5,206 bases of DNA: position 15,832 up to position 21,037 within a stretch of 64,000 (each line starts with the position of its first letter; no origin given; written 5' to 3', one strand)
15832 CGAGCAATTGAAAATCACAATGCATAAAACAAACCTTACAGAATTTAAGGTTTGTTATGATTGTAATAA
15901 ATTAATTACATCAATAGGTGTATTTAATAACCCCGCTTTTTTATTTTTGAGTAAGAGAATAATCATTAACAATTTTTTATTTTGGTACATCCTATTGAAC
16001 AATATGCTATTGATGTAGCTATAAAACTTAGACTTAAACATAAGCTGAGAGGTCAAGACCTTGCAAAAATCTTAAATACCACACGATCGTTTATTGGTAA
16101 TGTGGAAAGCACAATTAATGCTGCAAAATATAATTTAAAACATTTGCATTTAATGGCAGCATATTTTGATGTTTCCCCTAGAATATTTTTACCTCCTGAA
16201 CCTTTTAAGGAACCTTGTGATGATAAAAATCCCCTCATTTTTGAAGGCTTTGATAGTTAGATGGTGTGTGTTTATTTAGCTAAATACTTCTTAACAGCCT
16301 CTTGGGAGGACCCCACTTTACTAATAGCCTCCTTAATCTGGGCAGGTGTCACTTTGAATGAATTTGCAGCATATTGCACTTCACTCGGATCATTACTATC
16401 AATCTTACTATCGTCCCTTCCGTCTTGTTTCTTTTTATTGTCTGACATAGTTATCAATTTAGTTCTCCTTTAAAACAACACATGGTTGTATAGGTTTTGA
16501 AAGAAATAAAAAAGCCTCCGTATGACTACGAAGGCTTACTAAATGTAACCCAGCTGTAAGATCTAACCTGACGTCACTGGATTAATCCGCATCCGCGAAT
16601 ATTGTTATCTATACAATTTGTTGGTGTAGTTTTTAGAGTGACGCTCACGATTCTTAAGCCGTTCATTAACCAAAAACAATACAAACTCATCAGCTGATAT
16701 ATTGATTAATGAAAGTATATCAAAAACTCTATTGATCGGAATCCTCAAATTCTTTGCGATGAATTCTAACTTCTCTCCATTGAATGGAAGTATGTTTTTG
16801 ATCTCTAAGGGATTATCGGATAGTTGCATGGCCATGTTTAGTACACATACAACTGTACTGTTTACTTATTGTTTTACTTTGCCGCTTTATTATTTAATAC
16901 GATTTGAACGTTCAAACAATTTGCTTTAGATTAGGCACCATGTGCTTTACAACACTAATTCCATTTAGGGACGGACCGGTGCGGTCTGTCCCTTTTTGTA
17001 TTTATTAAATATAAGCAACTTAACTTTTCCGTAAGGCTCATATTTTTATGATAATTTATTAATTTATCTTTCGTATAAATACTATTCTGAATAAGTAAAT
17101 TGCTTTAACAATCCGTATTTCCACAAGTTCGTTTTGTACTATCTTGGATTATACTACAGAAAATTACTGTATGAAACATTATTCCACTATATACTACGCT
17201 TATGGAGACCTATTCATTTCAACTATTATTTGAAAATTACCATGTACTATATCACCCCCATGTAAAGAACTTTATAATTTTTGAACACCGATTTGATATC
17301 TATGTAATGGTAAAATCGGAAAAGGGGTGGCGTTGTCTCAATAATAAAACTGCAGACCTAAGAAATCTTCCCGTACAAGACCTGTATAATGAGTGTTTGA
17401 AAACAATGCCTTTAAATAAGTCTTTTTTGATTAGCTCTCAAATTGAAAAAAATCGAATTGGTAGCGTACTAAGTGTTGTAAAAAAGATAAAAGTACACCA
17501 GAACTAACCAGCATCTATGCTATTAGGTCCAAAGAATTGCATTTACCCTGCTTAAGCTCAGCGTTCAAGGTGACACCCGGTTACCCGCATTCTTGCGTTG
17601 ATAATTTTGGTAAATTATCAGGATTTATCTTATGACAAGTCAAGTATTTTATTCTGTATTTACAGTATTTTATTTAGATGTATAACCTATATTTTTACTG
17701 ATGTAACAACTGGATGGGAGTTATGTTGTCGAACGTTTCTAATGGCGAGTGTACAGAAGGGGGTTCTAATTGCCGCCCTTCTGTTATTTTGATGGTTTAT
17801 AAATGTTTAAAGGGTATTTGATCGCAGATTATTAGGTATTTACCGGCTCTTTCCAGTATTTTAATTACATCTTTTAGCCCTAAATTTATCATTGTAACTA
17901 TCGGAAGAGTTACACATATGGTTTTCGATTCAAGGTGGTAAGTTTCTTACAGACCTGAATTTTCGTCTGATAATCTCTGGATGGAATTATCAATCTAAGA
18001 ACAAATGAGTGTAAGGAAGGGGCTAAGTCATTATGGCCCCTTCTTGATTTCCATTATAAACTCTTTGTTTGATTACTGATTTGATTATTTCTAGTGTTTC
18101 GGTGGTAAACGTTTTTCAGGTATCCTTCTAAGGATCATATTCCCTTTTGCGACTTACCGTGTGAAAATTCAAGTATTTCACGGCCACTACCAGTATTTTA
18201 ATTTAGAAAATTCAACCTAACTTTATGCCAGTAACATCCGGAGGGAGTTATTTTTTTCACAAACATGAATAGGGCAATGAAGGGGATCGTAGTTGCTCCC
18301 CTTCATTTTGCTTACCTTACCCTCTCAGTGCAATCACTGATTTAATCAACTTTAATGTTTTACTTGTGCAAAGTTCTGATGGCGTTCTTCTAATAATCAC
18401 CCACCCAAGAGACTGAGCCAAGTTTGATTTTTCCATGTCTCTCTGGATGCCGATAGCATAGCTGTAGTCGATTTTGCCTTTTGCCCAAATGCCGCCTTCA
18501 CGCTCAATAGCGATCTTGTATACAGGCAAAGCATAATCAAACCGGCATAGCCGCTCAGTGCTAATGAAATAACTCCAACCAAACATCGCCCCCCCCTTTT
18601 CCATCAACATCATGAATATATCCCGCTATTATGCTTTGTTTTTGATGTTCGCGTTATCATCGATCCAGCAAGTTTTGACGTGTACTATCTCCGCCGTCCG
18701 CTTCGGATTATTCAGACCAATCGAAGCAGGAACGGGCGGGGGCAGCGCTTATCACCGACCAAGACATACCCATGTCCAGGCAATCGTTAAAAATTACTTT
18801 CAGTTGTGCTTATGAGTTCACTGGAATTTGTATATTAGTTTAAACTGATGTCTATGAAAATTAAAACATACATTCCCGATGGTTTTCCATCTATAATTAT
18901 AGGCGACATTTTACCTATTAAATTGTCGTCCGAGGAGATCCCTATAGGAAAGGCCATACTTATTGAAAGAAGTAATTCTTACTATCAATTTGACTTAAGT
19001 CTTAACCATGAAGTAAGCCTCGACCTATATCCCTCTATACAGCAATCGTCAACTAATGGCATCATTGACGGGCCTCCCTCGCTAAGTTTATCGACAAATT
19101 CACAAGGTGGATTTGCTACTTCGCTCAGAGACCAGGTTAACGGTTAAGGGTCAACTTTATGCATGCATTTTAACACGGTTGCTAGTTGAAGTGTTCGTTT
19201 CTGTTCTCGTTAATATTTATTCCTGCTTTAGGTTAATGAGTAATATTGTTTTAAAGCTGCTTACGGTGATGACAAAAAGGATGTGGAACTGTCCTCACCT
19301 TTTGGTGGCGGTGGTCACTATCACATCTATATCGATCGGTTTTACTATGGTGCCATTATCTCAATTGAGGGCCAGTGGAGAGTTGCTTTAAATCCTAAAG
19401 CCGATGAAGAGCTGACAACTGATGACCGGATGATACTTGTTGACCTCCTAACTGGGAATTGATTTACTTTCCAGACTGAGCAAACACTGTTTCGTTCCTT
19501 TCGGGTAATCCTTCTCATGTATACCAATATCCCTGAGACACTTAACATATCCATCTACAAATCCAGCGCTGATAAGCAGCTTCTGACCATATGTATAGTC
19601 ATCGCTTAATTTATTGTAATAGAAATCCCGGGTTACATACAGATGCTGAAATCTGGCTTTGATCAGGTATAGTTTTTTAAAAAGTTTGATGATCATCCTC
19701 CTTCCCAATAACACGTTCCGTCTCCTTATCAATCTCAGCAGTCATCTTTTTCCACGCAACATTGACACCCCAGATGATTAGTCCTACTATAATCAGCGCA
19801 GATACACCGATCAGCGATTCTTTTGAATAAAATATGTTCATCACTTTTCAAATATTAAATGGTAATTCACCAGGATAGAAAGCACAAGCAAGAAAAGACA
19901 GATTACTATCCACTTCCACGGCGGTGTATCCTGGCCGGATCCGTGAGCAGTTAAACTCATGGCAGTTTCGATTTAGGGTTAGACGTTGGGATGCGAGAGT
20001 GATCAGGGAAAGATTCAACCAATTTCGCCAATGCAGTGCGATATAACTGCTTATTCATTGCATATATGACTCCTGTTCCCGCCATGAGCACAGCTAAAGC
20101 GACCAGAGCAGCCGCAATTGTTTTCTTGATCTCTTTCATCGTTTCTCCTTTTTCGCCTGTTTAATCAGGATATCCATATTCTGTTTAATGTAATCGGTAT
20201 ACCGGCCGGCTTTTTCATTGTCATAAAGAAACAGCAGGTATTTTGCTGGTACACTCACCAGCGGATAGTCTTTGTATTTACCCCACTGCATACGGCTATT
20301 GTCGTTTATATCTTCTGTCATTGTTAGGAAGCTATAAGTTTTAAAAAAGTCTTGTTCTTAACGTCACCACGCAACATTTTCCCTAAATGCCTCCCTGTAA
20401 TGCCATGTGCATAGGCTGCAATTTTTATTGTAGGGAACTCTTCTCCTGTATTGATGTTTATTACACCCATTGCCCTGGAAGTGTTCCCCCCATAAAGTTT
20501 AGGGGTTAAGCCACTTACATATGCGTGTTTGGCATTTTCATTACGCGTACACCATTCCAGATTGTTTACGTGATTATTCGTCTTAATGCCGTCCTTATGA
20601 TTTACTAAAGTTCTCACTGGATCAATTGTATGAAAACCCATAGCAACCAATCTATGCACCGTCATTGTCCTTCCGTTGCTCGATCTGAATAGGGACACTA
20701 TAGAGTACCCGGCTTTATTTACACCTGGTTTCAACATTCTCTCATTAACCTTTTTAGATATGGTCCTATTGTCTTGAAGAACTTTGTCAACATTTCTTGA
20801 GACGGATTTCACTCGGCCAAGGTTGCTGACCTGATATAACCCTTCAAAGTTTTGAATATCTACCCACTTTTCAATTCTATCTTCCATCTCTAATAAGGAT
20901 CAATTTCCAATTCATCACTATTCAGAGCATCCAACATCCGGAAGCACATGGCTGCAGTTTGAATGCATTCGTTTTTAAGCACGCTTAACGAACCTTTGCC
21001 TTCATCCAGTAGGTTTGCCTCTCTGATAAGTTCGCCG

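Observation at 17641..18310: Tandem array of three paralogous promoter-sRNA-terminator units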

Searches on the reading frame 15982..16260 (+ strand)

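Call 16: search_protein_families(library=pfam, proteins=[window:15982-16260:+], max_evalue=0.01)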
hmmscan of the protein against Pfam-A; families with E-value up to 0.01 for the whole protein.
window:15982-16260:+ (92 aa): 1 family
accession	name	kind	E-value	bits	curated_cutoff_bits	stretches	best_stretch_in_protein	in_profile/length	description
PF01381.28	HTH_3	-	0.0044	17.5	23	0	15-67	3-53/55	Helix-turn-helix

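Call 20: search_protein_families(library=phrogs, proteins=[window:15982-16260:+], max_evalue=0.001)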
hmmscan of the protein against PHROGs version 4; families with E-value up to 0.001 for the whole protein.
window:15982-16260:+ (92 aa): 1 family
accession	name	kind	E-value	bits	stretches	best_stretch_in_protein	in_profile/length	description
phrog_8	-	transcription regulation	0.00054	20.5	1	15-66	83-132/346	transcriptional regulator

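Call 82: search_protein_families(library=padloc, proteins=[window:15982-16260:+], max_evalue=0.01)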
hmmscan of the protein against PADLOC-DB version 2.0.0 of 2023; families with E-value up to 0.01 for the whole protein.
window:15982-16260:+ (92 aa): 2 families
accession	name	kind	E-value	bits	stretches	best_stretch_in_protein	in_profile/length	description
PDLC02926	HTH_VI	-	0.00017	19.7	1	15-69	8-60/92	-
PDLC03943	RmrA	-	0.0065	13.6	1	16-70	10-62/370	-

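Call 83: search_protein_families(library=ncbifam, proteins=[window:15982-16260:+], max_evalue=0.01)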
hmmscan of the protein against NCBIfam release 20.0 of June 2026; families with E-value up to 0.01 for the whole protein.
window:15982-16260:+ (92 aa): 0 families

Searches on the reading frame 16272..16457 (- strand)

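Call 16: search_protein_families(library=pfam, proteins=[window:16272-16457:-], max_evalue=0.01)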
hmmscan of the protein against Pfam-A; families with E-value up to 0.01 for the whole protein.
window:16272-16457:- (61 aa): 1 family
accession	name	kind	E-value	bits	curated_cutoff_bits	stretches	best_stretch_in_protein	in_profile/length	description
PF12244.13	DUF3606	-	6.8e-16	58.3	24.3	1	8-60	2-54/54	Protein of unknown function (DUF3606)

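Call 82: search_protein_families(library=padloc, proteins=[window:16272-16457:-], max_evalue=0.01)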
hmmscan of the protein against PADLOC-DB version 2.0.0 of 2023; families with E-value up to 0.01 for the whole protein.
window:16272-16457:- (61 aa): 0 families

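Call 83: search_protein_families(library=ncbifam, proteins=[window:16272-16457:-], max_evalue=0.01)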
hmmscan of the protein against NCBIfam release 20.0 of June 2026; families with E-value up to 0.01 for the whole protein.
window:16272-16457:- (61 aa): 0 families

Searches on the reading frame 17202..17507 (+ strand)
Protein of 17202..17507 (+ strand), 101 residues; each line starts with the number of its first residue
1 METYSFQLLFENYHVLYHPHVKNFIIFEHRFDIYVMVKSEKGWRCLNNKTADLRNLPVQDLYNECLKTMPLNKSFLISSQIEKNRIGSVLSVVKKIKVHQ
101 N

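Call 16: search_protein_families(library=pfam, proteins=[window:17202-17507:+], max_evalue=0.01)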
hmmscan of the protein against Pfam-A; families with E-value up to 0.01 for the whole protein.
window:17202-17507:+ (101 aa): 0 families

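Call 20: search_protein_families(library=phrogs, proteins=[window:17202-17507:+], max_evalue=0.001)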
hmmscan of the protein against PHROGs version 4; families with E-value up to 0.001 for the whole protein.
window:17202-17507:+ (101 aa): 0 families

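Call 23: find_related_loci(query=window:17202-17507:+, collection=viral_contigs, flank=4000)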
Query window:17202-17507:+ (101 aa) in viral_contigs; peptide patterns used: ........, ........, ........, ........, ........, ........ (x = any residue, [..] = any of these).
11 stretches matched a pattern, but none encodes a relative of the query by tblastn (E <= 1e-3).

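Call 49: find_homologous_proteins(query=window:17202-17507:+, max_evalue=0.01)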
Query window:17202-17507:+ (101 aa): 1 proteins with E <= 0.01 among 1 candidates. Only proteins of 55 to 177 residues were searched: fused or split forms outside these lengths cannot appear, so this answer is no evidence that the protein stands alone or is whole; find_related_loci, which searches DNA, has no such limit.
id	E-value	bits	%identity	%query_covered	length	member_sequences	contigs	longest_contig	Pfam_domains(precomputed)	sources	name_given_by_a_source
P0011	8.0e-62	223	100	100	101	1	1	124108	-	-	-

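Call 50: find_encoding_contigs(protein=P0011, flank=3000, max_places=3)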
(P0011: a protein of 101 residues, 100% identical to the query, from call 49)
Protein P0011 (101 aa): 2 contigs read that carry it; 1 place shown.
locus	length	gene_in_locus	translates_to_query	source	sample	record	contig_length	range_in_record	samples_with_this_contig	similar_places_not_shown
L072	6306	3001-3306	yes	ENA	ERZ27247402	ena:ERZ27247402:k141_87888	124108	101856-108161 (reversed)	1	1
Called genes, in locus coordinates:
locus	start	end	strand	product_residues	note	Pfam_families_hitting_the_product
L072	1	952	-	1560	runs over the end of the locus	-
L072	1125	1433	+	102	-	-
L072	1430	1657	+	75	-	-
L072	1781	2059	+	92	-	-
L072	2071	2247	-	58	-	PF12244:DUF3606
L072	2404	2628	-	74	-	-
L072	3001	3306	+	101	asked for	-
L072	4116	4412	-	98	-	-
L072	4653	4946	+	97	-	-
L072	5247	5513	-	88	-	-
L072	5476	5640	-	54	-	-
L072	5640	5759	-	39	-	-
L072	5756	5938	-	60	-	-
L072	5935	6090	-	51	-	-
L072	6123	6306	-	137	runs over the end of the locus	PF13392:HNH_3 (weak)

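Call 82: search_protein_families(library=padloc, proteins=[window:17202-17507:+], max_evalue=0.01)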
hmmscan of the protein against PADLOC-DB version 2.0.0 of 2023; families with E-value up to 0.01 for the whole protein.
window:17202-17507:+ (101 aa): 0 families

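Call 83: search_protein_families(library=ncbifam, proteins=[window:17202-17507:+], max_evalue=0.01)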
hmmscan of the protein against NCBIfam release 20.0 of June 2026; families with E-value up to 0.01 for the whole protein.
window:17202-17507:+ (101 aa): 0 families

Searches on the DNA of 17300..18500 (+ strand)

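Call 5: search_rna_families(source=window, start=17300, end=18500, threshold=evalue, max_evalue=10)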
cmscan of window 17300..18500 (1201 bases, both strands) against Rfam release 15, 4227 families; matches with E-value up to 10: 4.
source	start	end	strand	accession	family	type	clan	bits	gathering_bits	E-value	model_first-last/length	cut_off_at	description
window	17968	17992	-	RF04297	mir-35_2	Gene; miRNA;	CL00088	19.2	41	0.48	19-43/62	no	mir-35_2 microRNA precursor family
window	17992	18093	+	RF01457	rli22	Gene; sRNA;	CL00114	17.9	80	5.6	1-111/111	no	Listeria sRNA rli22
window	18002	18063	+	RF02108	DLEU2_4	Gene; lncRNA;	-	15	40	4.6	1-58/58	no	Deleted in lymphocytic leukemia 2 conserved region 4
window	17415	17459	+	RF03065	IS605-orfB-I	Gene; sRNA;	-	12.8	94.2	7.5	72-118/214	no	IS605-orfB-I RNA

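Call 15: search_dna_similar(query=window:17500-18400:+, collection=phages, mode=distant)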
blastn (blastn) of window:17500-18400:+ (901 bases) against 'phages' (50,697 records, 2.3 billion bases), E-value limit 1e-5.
No match.

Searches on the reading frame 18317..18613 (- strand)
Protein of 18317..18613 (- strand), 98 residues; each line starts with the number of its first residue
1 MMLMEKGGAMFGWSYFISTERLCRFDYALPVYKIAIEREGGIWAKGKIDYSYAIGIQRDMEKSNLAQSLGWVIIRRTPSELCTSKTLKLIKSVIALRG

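Call 16: search_protein_families(library=pfam, proteins=[window:18317-18613:-], max_evalue=0.01)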
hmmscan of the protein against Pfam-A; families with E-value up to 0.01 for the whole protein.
window:18317-18613:- (98 aa): 0 families

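Call 20: search_protein_families(library=phrogs, proteins=[window:18317-18613:-], max_evalue=0.001)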
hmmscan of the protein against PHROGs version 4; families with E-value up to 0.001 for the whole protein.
window:18317-18613:- (98 aa): 2 families
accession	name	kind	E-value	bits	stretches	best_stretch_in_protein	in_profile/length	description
phrog_503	-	unknown function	3.5e-16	60.2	1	18-95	56-131/144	-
phrog_12476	-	unknown function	8.5e-06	26.6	1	23-95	2-72/85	-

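Call 22: find_related_loci(query=window:18317-18613:-, collection=viral_contigs, flank=4000)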
Query window:18317-18613:- (98 aa) in viral_contigs; peptide patterns used: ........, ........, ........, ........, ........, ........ (x = any residue, [..] = any of these).
36 stretches matched a pattern, but none encodes a relative of the query by tblastn (E <= 1e-3).

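Call 26: find_homologous_proteins(query=window:18317-18613:-)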
Query window:18317-18613:- (98 aa): 10 proteins with E <= 0.001 among 10 candidates. Only proteins of 53 to 172 residues were searched: fused or split forms outside these lengths cannot appear, so this answer is no evidence that the protein stands alone or is whole; find_related_loci, which searches DNA, has no such limit.
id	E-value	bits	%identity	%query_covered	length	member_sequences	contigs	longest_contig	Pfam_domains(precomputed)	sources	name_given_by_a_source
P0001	5.7e-58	211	100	99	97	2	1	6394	-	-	-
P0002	5.7e-32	128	67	99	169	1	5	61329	-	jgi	jgi:hypothetical protein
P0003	9.1e-29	117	65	85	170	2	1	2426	-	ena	-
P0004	3.1e-27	113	62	98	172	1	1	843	-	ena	-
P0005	4.9e-27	112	57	96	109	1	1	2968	-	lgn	-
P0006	2.1e-26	110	63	83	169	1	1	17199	-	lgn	-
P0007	5.6e-25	105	64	86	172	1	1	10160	-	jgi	jgi:hypothetical protein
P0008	6.8e-22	95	59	83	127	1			-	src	-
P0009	1.6e-18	85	54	83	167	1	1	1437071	-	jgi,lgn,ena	-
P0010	6.5e-17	79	50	82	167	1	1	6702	-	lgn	-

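Call 27: find_encoding_contigs(protein=P0002, flank=6000, max_places=5)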
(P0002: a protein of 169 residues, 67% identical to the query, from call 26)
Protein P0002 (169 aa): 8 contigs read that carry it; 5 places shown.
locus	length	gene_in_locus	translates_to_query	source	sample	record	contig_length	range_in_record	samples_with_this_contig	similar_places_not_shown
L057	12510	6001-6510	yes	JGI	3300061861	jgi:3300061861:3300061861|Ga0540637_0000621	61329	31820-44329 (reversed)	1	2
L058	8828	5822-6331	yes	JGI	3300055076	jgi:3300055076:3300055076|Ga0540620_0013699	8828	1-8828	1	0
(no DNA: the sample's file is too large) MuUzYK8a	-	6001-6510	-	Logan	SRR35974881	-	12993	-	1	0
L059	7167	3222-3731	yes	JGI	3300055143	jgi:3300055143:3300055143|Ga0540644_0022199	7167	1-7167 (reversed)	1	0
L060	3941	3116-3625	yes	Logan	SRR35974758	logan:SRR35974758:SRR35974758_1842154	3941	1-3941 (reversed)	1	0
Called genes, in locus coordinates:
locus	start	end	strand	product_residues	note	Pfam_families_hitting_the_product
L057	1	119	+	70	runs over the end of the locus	-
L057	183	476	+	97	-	-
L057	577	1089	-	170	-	-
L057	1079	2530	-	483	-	PF13175:AAA_15, PF13304:AAA_21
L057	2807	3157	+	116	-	-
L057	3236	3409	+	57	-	-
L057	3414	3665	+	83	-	-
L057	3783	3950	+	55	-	-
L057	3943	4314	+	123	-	-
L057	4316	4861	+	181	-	-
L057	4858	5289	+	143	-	PF04266:ASCH (weak)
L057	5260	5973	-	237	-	-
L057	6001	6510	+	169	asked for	-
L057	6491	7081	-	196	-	-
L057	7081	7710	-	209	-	-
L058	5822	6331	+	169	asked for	-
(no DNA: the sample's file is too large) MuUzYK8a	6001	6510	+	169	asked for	-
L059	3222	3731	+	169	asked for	-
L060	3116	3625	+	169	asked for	-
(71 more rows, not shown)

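Call 28: find_encoding_contigs(protein=P0001, flank=6000, max_places=5)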
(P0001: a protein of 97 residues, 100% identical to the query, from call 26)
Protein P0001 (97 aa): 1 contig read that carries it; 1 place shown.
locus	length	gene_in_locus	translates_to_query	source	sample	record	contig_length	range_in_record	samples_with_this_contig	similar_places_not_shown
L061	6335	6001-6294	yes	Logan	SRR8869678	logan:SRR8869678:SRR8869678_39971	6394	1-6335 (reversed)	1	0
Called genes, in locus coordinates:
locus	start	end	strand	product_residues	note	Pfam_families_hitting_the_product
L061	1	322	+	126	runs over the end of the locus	?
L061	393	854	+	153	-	-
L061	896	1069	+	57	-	-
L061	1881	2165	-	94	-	-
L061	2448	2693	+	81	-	-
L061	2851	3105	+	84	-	-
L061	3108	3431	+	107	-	PF27050:Phage_P22_Y8K6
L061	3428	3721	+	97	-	-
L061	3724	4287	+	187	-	PF07463:NUMOD4, PF13392:HNH_3 (weak)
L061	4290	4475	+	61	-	-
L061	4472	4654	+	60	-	-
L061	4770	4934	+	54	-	-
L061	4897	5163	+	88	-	-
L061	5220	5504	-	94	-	-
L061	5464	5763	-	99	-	-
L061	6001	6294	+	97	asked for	-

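Call 40: find_encoding_contigs(protein=P0009, flank=8000, max_places=3)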
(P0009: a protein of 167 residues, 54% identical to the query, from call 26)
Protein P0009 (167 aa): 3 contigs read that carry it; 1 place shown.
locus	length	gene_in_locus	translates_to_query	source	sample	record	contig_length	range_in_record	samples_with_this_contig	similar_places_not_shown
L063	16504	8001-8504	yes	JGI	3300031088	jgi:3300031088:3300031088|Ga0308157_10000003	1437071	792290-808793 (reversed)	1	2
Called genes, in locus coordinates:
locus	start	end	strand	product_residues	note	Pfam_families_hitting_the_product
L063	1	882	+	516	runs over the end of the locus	PF05133:SPP1_portal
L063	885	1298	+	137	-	-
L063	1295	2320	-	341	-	PF04326:SLFN_AlbA_2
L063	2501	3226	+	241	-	-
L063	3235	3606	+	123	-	-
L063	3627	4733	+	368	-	-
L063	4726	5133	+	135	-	-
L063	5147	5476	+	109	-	PF20449:DUF6706 (weak)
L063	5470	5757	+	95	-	-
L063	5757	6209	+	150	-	-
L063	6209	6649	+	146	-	-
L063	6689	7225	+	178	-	-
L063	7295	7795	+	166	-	-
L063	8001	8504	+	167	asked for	-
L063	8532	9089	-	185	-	-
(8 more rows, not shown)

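Call 41: find_encoding_contigs(protein=P0006, flank=8000, max_places=3)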
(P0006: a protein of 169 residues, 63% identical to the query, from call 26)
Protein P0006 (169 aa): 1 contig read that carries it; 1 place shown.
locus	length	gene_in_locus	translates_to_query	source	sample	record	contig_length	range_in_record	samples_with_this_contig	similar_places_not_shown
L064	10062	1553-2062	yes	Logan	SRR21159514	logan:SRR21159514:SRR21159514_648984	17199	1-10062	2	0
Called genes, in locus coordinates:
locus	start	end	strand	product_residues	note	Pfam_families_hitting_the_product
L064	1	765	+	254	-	?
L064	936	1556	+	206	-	-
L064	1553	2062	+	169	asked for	-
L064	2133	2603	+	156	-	-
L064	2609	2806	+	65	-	-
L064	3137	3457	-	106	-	-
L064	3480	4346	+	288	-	PF06067:DUF932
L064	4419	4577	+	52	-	-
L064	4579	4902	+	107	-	-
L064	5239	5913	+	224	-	PF01507:PAPS_reduct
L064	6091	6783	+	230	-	-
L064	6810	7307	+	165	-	-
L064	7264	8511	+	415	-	PF04466:Terminase_3, PF03237:Terminase_6N (faint), PF17288:Terminase_3C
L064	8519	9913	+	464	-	PF05133:SPP1_portal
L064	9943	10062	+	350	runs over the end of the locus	-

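Call 82: search_protein_families(library=padloc, proteins=[window:18317-18613:-], max_evalue=0.01)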
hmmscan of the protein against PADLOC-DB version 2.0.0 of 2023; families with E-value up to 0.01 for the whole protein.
window:18317-18613:- (98 aa): 0 families

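Call 83: search_protein_families(library=ncbifam, proteins=[window:18317-18613:-], max_evalue=0.01)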
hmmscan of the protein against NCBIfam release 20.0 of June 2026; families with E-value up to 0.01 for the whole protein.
window:18317-18613:- (98 aa): 0 families

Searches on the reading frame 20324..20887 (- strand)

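Call 20: search_protein_families(library=phrogs, proteins=[window:20324-20887:-], max_evalue=0.001)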
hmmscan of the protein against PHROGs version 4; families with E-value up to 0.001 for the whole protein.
window:20324-20887:- (187 aa): 11 families
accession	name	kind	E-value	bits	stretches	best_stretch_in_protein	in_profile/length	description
phrog_59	-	DNA, RNA and nucleotide metabolism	4e-40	139.5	1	4-174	136-269/423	HNH endonuclease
phrog_1492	-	DNA, RNA and nucleotide metabolism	1.2e-33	117.9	1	5-126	44-163/414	HNH endonuclease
phrog_959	-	DNA, RNA and nucleotide metabolism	9.6e-30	104.1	1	4-129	4-113/138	HNH endonuclease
phrog_37683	-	unknown function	5.7e-12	46.3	1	46-126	132-213/279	-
phrog_99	-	DNA, RNA and nucleotide metabolism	3.7e-11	44.3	1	52-142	136-218/383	HNH endonuclease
phrog_7545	-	DNA, RNA and nucleotide metabolism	4.3e-09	37.8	1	26-119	32-130/160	HNH endonuclease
phrog_30377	-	DNA, RNA and nucleotide metabolism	7e-08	33.5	1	69-126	4-59/82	HNH endonuclease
phrog_826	-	DNA, RNA and nucleotide metabolism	1.4e-06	29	1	54-122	89-158/281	HNH endonuclease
phrog_10730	-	DNA, RNA and nucleotide metabolism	5.6e-06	27.2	1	55-132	70-152/234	HNH endonuclease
phrog_21800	-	unknown function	6.8e-05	23.7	1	5-27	1-23/63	-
phrog_14913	-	DNA, RNA and nucleotide metabolism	0.00015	22.8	1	56-122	20-88/149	HNH endonuclease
